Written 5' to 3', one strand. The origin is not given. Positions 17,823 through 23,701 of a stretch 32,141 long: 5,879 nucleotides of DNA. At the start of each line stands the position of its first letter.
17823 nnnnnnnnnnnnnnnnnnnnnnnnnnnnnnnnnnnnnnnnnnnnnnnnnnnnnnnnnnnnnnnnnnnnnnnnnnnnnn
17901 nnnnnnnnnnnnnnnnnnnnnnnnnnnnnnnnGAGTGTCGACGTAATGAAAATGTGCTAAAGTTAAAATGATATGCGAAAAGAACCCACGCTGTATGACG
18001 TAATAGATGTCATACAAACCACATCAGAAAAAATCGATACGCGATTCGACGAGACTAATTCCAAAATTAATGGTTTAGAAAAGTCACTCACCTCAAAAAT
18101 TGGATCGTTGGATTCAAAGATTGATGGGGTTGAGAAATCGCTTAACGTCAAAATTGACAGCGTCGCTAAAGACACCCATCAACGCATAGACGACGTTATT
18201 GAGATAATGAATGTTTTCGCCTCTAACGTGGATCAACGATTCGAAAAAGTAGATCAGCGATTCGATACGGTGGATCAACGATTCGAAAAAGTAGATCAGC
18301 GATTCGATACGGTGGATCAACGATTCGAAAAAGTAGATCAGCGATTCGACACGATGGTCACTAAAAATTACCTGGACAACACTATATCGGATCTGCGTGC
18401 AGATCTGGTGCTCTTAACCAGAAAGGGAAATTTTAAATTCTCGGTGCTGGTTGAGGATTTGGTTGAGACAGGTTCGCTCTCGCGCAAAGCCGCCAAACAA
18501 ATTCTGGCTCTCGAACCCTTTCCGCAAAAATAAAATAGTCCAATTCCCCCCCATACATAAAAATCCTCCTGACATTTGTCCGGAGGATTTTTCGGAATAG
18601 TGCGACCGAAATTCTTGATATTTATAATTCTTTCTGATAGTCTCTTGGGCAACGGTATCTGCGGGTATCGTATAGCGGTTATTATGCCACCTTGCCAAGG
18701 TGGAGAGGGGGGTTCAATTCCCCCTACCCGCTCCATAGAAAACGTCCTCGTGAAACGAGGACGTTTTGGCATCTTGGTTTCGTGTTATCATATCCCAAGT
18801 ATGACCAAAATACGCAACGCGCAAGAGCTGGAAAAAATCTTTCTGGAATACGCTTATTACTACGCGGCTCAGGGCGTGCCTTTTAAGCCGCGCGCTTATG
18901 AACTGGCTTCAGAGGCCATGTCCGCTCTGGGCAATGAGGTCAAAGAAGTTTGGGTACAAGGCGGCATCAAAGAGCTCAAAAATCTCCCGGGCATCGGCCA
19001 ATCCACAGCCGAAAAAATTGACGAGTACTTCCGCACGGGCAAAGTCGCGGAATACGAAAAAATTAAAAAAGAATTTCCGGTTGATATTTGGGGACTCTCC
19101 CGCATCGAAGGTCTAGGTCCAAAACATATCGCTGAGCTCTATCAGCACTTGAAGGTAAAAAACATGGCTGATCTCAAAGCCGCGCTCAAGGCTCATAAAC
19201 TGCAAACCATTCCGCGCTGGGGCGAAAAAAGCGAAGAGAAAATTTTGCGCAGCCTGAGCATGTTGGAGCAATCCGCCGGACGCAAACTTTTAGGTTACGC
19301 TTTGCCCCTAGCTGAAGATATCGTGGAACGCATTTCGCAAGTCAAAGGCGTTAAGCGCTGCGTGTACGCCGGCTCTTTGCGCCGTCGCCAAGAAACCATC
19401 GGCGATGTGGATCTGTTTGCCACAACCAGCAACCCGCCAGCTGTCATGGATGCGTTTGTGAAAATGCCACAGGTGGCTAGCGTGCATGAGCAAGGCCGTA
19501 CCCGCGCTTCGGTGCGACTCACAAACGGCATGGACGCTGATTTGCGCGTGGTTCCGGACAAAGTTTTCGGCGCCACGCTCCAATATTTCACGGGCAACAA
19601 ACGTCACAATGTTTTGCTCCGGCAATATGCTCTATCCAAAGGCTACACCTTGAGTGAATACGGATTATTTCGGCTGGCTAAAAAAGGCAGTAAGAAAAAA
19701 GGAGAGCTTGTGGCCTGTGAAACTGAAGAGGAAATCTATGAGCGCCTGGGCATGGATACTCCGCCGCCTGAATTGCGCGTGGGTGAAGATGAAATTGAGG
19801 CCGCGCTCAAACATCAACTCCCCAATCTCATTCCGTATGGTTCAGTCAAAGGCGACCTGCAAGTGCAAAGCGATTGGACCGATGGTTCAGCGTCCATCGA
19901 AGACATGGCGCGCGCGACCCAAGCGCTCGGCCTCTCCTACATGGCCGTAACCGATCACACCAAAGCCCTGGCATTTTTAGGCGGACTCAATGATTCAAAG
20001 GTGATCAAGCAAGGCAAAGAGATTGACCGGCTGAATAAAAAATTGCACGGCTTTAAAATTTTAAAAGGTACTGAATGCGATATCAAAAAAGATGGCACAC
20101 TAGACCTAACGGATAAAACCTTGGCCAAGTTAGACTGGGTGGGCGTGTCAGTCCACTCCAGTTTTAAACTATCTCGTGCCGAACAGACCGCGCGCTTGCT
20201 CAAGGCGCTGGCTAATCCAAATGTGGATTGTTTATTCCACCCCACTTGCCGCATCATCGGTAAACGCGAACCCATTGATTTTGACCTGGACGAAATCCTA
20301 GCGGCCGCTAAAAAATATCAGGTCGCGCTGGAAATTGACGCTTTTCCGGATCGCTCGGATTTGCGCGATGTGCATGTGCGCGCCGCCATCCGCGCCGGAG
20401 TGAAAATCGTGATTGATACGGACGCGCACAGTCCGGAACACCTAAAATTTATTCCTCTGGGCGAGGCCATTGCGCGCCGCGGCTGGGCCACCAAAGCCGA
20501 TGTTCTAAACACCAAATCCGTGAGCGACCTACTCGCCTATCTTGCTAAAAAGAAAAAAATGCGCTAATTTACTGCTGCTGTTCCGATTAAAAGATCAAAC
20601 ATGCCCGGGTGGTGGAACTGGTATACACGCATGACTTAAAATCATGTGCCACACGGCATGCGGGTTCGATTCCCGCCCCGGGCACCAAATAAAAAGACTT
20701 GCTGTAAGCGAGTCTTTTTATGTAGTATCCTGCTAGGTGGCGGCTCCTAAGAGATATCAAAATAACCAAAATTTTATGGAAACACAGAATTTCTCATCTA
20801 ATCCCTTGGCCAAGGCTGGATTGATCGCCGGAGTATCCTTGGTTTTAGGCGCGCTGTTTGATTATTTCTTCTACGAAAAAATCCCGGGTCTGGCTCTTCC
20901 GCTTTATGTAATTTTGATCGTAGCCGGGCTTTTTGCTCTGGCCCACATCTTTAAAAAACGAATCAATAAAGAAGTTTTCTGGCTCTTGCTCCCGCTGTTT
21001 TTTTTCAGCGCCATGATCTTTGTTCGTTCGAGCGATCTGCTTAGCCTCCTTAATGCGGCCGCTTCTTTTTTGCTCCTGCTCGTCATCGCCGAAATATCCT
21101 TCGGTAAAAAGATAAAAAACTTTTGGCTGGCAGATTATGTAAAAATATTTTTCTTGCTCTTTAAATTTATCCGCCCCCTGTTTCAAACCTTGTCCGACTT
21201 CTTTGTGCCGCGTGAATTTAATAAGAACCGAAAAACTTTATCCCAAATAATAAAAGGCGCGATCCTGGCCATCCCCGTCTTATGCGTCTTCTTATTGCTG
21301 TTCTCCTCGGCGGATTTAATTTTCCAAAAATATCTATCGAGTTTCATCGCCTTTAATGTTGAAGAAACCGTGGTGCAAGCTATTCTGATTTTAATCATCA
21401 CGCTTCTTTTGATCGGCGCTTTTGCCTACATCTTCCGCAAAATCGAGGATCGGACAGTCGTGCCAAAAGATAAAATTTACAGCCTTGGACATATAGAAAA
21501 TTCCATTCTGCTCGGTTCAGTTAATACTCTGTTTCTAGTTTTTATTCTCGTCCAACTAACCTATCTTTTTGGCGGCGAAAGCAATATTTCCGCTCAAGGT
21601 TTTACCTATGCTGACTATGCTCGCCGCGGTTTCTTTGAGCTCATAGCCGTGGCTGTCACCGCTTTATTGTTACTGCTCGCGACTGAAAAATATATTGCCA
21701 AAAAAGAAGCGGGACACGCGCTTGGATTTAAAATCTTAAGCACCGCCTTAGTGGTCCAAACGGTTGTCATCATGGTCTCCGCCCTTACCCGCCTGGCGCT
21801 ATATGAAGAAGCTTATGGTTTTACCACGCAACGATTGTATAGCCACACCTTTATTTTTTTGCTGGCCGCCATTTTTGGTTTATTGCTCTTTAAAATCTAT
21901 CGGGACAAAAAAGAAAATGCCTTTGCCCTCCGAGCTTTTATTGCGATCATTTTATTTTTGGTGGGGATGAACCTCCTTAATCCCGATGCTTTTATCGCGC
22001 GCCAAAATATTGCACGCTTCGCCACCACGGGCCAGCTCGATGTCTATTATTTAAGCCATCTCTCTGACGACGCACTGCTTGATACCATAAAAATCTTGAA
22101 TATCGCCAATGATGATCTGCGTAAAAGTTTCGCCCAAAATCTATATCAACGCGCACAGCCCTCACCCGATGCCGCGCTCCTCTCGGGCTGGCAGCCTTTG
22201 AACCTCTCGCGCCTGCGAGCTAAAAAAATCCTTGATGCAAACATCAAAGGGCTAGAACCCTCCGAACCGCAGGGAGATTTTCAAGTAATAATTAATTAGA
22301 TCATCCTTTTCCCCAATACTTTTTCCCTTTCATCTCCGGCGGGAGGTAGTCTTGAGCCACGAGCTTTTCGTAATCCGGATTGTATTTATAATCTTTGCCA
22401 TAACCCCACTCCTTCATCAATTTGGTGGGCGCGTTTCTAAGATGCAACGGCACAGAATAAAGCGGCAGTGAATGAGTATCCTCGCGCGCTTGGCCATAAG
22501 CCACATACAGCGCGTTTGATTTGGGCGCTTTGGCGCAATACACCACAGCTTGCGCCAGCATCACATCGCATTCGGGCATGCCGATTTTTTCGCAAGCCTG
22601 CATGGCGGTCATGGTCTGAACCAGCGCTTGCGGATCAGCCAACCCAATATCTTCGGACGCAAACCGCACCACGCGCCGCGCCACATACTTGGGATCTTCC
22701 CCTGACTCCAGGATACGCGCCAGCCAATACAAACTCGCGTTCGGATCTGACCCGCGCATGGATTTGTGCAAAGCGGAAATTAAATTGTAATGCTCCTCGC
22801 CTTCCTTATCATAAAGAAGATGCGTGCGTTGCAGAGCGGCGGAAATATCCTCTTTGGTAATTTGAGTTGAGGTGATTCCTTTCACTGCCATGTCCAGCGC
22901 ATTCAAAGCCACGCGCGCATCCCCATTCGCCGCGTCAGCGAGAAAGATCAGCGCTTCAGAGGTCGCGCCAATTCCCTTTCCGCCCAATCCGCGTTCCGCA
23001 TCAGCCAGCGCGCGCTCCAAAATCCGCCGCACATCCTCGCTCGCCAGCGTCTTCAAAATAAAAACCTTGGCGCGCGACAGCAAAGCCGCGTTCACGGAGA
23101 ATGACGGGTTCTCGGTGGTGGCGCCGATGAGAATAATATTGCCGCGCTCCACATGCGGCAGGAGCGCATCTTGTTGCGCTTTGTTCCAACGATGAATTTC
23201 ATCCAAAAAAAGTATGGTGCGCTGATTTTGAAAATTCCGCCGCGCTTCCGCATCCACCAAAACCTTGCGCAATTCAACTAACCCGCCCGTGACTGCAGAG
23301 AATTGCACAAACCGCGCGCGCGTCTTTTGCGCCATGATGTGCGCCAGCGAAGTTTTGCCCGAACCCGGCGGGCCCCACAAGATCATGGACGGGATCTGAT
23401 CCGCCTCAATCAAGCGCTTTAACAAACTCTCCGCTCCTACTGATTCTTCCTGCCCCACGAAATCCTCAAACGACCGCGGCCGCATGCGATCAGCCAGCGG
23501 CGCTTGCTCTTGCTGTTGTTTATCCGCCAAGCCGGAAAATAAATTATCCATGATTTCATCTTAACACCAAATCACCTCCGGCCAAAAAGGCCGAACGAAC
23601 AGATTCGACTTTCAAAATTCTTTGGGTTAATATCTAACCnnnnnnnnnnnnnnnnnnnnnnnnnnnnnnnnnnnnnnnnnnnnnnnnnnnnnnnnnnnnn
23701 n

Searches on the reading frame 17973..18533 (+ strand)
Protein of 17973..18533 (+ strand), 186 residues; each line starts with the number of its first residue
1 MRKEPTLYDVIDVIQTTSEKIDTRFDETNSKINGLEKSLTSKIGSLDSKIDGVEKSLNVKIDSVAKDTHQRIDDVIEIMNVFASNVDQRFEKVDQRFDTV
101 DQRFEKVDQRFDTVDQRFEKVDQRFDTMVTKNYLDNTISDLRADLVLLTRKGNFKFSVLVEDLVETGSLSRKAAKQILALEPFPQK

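Call 45: search_protein_families(library=pfam, proteins=[window:17973-18533:+], max_evalue=0.0001)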
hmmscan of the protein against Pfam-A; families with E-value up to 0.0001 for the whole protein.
window:17973-18533:+ (186 aa): 2 families
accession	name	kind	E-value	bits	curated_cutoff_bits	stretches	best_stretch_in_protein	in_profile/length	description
PF23991.1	DUF7310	-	1.2e-05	26.1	40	0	85-129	34-78/83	Coiled-coil region of unknown function (DUF7310)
PF04513.17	Baculo_PEP_C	-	2.2e-05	25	38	0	15-86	30-101/140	Baculovirus polyhedron envelope protein, PEP, C terminus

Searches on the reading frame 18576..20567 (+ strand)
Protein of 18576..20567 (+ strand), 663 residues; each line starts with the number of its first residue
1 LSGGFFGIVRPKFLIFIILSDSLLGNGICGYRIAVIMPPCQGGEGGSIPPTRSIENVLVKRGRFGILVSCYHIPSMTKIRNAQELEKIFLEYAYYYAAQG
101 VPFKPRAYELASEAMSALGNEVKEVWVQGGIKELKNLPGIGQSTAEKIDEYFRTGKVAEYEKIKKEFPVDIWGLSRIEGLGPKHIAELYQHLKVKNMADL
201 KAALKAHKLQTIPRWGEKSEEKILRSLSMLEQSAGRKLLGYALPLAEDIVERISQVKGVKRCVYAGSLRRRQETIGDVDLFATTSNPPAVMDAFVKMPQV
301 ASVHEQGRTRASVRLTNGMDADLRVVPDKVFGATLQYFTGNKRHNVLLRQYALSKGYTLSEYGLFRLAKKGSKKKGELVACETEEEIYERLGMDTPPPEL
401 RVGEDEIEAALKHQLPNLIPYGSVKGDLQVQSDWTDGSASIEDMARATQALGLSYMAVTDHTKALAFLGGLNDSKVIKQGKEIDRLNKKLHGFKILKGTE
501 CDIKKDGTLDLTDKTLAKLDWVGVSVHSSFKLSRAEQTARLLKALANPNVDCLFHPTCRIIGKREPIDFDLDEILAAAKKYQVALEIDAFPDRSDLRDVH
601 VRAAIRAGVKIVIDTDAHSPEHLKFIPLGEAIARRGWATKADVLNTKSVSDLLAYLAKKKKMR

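Call 10: search_protein_families(library=pfam, proteins=[window:18576-20567:+], max_evalue=0.01)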
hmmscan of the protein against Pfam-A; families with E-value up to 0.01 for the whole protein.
window:18576-20567:+ (663 aa): 6 families
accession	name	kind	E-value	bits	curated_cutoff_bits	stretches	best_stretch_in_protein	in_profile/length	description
PF14791.11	DNA_pol_B_thumb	-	1.1e-22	80.1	25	1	335-401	2-62/63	DNA polymerase beta thumb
PF14716.13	HHH_8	-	3.5e-13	50.2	30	1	83-156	4-72/73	Helix-hairpin-helix domain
PF14520.12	HHH_5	-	1.1e-08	35.8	27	1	174-227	4-55/57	Helix-hairpin-helix domain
PF02811.25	PHP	-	5.7e-07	30.4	26.4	1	427-532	1-98/164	PHP domain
PF00633.29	HHH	-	0.00043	20.5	24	1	131-148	10-27/30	Helix-hairpin-helix motif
PF14792.12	DNA_pol_B_palm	-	0.0063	17.2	25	0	249-286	14-51/113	DNA polymerase beta palm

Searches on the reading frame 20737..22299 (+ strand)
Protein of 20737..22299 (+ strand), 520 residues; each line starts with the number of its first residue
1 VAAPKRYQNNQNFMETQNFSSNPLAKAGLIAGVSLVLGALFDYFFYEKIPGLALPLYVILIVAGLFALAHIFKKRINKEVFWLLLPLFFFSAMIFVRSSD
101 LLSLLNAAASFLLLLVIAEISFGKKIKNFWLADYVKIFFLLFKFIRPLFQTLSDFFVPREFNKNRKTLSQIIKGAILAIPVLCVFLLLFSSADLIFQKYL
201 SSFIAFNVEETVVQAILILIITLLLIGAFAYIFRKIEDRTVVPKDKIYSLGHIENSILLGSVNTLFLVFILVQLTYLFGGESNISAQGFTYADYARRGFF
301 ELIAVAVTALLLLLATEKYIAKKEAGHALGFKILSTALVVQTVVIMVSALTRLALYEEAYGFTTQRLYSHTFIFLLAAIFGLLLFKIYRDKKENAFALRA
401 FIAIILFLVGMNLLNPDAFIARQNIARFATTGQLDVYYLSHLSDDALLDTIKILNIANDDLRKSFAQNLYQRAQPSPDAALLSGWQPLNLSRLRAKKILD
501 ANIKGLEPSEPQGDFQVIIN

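Call 10: search_protein_families(library=pfam, proteins=[window:20737-22299:+], max_evalue=0.01)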
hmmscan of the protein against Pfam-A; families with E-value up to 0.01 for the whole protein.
window:20737-22299:+ (520 aa): 1 family
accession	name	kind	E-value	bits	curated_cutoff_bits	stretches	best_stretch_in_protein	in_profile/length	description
PF13687.11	DUF4153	-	3.1e-79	267.3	27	1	85-449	2-369/373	Domain of unknown function (DUF4153)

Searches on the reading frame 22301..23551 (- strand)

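Call 10: search_protein_families(library=pfam, proteins=[window:22301-23551:-], max_evalue=0.01)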
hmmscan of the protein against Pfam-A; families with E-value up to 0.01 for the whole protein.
window:22301-23551:- (416 aa): 15 families
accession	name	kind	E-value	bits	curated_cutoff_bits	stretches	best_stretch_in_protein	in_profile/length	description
PF12002.13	MgsA_C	-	3.4e-62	209.7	27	1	267-413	1-148/167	MgsA AAA+ ATPase C terminal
PF16193.11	AAA_assoc_2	-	9.2e-26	90.4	34.3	1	193-266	4-81/81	AAA C-terminal domain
PF00004.35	AAA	-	6.9e-16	59.3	21.2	1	56-166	1-128/131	ATPase family associated with various cellular activities (AAA)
PF05496.18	RuvB_N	-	9.4e-14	51.9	27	1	23-145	1-120/159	Holliday junction DNA helicase RuvB P-loop domain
PF07728.20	AAA_5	-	9.5e-08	32.6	22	1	56-142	2-98/139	AAA domain (dynein-related subfamily)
PF00158.32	Sigma54_activat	-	4.3e-06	26.9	20.2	1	110-159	93-139/168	Sigma-54 interaction domain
PF13191.12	AAA_16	-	4.9e-06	27.6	32.6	1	42-101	14-85/167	AAA ATPase domain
PF13173.12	AAA_14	-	1.8e-05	25.2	27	1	56-167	5-121/129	AAA domain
PF01078.27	Mg_chelatase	-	5.1e-05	23.2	20.3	0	55-74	24-43/207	Magnesium chelatase, subunit ChlI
PF06068.19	TIP49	-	0.0001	22.1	23.8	1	28-90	23-86/347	TIP49 P-loop domain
PF20720.3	nSTAND3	-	0.0019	18.4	27.2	1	56-118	20-73/155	Novel STAND NTPase 3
PF13401.12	AAA_22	-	0.0021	18.8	27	0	55-127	7-83/130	AAA domain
PF13245.12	AAA_19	-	0.0038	17.8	25.1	0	53-76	11-34/134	AAA domain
PF00931.28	NB-ARC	-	0.0054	16.4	23.5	0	41-76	6-41/248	NB-ARC domain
PF05673.19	DUF815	-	0.0095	15.6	23.8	0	44-119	44-116/249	Protein of unknown function (DUF815)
